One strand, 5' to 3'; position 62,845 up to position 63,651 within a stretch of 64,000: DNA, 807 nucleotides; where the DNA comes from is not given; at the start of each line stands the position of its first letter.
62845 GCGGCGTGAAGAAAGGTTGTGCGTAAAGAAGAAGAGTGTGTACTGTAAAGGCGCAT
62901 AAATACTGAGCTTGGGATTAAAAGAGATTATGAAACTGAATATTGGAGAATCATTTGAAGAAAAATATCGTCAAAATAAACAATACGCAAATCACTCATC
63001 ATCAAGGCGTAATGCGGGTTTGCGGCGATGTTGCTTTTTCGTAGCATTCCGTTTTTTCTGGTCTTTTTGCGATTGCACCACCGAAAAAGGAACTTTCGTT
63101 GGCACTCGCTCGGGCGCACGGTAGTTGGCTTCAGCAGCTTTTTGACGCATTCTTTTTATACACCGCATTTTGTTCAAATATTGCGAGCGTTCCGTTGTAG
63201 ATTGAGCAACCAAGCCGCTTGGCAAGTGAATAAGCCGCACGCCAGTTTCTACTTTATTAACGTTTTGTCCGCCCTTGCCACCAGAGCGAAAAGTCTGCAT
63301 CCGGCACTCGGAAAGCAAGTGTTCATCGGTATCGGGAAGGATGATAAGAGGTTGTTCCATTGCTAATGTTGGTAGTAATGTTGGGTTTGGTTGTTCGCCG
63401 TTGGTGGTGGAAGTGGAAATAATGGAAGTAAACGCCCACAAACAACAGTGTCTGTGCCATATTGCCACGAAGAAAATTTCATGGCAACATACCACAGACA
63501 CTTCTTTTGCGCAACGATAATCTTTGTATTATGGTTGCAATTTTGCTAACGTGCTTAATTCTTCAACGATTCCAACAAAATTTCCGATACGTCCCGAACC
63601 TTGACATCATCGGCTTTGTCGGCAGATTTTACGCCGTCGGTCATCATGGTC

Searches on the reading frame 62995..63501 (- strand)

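Call 54: search_protein_families(library=pfam, proteins=[window:62995-63501:-], max_evalue=0.0001)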
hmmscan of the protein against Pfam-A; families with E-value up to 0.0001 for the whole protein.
window:62995-63501:- (169 aa): 1 family
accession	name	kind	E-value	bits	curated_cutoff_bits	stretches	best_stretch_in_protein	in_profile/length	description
PF00472.26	RF-1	-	1e-21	77.5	35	1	64-160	10-111/116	RF-1 domain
